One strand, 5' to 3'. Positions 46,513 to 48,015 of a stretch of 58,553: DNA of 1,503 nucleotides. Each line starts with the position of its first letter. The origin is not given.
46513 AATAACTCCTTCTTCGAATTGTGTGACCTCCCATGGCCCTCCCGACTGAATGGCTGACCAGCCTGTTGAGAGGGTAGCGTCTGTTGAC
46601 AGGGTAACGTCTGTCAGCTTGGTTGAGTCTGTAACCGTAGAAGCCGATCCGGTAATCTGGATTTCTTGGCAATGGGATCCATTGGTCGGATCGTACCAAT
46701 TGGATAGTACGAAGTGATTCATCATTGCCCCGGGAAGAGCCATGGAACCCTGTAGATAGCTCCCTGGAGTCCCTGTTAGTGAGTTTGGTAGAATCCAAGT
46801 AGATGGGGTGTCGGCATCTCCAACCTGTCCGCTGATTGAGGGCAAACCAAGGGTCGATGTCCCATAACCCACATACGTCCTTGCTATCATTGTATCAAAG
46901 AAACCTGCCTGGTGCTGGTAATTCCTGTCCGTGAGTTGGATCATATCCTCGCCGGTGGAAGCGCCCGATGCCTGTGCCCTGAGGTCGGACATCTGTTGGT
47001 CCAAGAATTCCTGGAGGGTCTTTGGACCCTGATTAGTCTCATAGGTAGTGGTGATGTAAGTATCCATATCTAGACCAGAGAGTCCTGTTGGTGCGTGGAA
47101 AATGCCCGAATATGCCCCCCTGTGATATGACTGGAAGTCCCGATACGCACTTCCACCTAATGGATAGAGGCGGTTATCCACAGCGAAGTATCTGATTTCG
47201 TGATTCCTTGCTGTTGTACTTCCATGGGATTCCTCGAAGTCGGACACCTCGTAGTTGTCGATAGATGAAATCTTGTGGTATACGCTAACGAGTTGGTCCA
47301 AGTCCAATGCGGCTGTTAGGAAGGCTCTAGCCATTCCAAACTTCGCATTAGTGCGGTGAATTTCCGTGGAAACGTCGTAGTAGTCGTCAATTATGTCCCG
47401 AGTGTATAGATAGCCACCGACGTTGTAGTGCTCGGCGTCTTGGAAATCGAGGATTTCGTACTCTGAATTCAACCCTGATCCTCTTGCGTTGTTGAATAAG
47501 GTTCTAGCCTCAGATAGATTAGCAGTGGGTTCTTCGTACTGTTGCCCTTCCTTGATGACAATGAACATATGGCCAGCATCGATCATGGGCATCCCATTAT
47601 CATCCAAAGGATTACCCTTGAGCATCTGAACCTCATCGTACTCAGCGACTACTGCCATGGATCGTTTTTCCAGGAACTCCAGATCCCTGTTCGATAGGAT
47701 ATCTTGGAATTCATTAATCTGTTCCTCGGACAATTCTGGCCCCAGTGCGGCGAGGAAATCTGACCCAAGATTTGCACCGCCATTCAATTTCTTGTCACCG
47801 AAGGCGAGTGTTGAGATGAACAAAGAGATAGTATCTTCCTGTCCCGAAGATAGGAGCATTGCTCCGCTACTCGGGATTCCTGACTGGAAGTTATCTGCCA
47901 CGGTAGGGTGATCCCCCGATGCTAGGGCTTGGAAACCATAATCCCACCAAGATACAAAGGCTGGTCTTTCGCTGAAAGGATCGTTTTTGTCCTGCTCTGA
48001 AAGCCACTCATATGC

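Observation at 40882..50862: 3326-aa AglB/STT3 oligosaccharyltransferase fused to extra membrane and adhesin-like modules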

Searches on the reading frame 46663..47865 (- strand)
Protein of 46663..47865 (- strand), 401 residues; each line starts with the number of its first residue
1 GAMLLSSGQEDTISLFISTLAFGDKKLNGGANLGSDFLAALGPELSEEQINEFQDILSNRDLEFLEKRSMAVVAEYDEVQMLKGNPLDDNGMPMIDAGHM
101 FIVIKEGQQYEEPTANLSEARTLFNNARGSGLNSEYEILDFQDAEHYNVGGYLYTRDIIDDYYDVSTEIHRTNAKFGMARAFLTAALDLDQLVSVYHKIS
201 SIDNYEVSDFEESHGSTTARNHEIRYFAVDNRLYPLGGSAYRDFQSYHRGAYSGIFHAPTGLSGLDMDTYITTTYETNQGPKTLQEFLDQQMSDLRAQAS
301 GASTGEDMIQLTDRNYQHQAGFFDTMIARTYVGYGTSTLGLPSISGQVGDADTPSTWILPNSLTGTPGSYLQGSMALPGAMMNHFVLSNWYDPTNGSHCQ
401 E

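Call 26: search_protein_families(library=pfam, proteins=[window:46663-47865:-], max_evalue=1)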
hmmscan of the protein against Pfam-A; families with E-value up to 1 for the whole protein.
window:46663-47865:- (401 aa): 1 family
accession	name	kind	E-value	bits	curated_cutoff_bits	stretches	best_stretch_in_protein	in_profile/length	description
PF18241.6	AvrM-A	-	0.069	14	27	1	308-331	8-31/147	Flax-rust effector AvrM-A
